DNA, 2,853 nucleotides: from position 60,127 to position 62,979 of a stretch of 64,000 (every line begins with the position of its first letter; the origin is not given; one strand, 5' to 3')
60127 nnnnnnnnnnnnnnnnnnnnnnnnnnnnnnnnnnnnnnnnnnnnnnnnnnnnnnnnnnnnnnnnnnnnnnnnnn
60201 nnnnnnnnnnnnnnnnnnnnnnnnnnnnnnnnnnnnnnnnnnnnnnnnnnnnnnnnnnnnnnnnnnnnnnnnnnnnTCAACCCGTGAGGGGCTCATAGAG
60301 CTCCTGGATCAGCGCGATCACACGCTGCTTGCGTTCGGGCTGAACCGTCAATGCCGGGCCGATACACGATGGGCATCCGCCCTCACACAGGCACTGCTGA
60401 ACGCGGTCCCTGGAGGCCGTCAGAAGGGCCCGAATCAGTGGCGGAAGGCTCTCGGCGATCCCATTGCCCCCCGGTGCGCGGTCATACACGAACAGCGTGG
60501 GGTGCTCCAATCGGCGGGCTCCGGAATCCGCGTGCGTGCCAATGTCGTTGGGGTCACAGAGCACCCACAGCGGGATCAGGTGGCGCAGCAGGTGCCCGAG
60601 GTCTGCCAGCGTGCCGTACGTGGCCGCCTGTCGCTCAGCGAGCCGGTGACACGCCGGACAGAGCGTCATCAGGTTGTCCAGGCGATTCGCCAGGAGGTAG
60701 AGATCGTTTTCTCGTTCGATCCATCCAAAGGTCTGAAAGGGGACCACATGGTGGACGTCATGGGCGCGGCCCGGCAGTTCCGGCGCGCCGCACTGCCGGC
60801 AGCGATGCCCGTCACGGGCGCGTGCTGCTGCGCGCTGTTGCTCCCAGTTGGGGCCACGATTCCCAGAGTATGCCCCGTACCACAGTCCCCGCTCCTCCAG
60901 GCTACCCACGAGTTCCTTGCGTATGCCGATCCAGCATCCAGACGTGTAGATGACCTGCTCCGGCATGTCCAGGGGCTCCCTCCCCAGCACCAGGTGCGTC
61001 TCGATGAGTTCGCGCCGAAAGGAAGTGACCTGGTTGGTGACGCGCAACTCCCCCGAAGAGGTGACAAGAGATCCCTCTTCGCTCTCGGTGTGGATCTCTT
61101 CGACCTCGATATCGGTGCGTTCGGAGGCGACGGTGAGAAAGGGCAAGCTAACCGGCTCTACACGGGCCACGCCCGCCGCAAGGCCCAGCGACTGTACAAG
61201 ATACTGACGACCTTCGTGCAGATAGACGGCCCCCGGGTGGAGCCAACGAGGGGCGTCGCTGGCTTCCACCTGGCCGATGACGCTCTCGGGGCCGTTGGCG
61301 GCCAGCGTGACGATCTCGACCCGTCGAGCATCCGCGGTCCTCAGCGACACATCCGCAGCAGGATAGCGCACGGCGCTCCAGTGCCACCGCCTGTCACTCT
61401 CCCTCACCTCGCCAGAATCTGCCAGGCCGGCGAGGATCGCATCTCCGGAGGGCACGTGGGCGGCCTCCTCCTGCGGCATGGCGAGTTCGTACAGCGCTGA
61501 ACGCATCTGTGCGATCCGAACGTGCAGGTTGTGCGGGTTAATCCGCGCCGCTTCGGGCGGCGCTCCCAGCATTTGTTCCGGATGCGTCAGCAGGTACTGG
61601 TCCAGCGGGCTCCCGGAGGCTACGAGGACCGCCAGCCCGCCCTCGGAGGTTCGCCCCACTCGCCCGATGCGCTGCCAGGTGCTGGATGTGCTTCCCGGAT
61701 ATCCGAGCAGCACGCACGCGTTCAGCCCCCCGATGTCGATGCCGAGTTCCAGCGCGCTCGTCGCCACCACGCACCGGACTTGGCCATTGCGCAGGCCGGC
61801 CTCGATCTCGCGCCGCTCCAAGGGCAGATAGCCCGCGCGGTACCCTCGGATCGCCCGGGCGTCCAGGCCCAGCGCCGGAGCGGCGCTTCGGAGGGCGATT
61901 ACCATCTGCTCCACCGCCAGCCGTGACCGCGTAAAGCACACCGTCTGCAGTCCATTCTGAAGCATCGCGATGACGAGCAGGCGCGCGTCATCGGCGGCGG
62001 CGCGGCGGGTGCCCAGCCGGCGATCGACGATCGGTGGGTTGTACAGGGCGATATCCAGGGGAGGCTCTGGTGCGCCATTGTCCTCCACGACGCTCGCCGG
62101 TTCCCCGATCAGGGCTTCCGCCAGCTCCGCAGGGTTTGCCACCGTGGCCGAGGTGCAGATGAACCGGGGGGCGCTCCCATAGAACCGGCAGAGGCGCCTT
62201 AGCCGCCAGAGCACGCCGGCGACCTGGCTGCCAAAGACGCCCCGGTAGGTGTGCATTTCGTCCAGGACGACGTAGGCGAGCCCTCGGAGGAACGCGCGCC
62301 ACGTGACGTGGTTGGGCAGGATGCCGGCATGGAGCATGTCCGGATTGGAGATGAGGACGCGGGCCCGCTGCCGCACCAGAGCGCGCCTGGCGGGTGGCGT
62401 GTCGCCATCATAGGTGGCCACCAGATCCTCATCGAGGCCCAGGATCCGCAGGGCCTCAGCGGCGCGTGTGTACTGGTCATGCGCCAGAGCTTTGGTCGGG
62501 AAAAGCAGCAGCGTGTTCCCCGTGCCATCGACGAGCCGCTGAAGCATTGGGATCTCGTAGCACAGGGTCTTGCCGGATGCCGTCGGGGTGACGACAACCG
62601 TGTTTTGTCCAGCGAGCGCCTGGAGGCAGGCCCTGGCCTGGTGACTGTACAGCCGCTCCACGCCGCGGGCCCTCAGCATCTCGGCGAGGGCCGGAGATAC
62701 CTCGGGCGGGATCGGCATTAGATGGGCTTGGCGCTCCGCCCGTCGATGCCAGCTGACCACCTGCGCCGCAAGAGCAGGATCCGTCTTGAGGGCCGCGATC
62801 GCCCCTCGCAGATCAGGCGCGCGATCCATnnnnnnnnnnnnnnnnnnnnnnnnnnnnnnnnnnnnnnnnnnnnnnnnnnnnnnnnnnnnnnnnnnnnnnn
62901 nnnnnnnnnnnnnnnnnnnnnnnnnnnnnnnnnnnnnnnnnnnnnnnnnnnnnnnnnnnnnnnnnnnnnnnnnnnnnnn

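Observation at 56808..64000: ligA-mrfA-mrfB-hybrid GAF histidine kinase gene string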

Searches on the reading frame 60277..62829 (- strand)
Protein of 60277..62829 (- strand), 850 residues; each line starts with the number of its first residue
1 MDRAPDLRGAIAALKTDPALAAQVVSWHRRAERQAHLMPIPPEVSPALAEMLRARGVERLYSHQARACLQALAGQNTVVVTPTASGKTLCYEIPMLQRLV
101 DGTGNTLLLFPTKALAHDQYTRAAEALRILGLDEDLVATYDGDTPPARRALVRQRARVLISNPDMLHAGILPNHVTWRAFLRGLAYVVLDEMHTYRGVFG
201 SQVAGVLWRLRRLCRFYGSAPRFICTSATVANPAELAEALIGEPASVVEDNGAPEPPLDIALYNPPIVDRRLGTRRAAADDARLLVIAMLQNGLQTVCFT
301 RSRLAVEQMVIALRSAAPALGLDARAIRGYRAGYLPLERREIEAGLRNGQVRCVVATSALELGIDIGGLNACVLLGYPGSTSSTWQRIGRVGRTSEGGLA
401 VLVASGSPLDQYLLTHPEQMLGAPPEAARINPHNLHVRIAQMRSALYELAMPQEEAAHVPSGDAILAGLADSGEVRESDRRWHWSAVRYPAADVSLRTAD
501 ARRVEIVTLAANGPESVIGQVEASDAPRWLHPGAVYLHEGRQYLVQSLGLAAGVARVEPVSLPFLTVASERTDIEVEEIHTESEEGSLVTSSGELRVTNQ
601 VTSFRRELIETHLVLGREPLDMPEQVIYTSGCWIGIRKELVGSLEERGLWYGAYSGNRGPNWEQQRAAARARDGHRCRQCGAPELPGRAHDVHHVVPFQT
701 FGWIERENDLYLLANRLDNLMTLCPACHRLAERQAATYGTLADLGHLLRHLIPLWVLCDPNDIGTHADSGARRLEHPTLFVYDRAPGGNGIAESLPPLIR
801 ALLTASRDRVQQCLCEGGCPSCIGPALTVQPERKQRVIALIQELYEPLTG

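Call 5: search_protein_families(library=pfam, proteins=[window:60277-62829:-], max_evalue=0.01)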
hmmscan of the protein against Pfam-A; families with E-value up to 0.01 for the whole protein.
window:60277-62829:- (850 aa): 5 families
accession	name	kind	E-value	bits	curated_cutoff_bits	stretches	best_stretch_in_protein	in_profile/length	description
PF00270.35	DEAD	-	1.9e-30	106.2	26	1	62-233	2-164/167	DEAD/DEAH box helicase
PF09369.15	MZB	-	1.5e-19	70.9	24.2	1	744-823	1-80/80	MrfA Zn-binding domain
PF00271.37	Helicase_C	-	1.6e-13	51.3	23.5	1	289-394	11-109/110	Helicase conserved C-terminal domain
PF01844.29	HNH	-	6.4e-07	29.9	21.4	1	677-730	1-43/47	HNH endonuclease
PF04851.21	ResIII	-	0.0079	16.6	22.5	0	60-195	4-137/164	Type III restriction enzyme, res subunit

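Call 6: search_protein_families(library=ncbifam, proteins=[window:60277-62829:-], max_evalue=0.01)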
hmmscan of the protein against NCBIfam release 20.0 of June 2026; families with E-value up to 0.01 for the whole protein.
window:60277-62829:- (850 aa): 34 families (the best 25 are shown)
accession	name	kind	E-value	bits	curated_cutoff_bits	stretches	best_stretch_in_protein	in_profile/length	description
TIGR03817.1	DECH_helic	hypoth_equivalog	1.6e-189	631.8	874.1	2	29-642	6-619/742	helicase/secretion neighborhood putative DEAH-box helicase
TIGR04121.1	DEXH_lig_assoc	equivalog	8.3e-36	123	850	1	50-394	5-346/804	ligase-associated DNA damage response DEXH box helicase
NF010338.0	PRK13767.1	equivalog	3.5e-28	98.3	849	1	61-393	35-384/877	ATP-dependent helicase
NF010337.0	PRK13766.1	equivalog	2.2e-22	79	610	2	64-197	21-146/781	Hef nuclease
NF001308.0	PRK00254.1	equivalog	6.4e-20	70.9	1216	1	44-251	8-197/720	ATP-dependent DNA helicase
NF007284.0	PRK09751.1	equivalog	1.9e-19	68.5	1496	2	338-395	363-420/1538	ATP-dependent helicase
NF041063.1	DpdF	equivalog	3.1e-19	69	550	2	65-194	149-281/813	protein DpdF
NF002654.0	PRK02362.1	equivalog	2.2e-18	66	887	1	45-309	9-259/739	ATP-dependent DNA helicase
TIGR00614.1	recQ_fam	subfamily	5.1e-14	51.9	219.8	2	290-400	223-326/470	RecQ family ATP-dependent DNA helicase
NF008394.0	PRK11192.1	equivalog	1.9e-12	46.7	507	2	44-129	10-101/441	ATP-dependent RNA helicase SrmB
NF053636.1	DDHlcsCsdAPsy1082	equivalog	2e-12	46.4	890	2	333-405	275-348/512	DEAD/DEAH box helicase CsdA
NF041067.1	DpdJ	equivalog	3.3e-12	44.9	800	1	184-249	362-424/1482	protein DpdJ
TIGR01389.1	recQ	equivalog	6e-12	44.8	640.2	2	58-133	12-79/591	DNA helicase RecQ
NF008744.0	PRK11776.1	equivalog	8.4e-12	44.4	524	1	44-463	11-402/460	ATP-dependent RNA helicase DbpA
NF002251.0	PRK01172.1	equivalog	1.3e-11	43.5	891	1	59-314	22-257/674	ATP-dependent DNA helicase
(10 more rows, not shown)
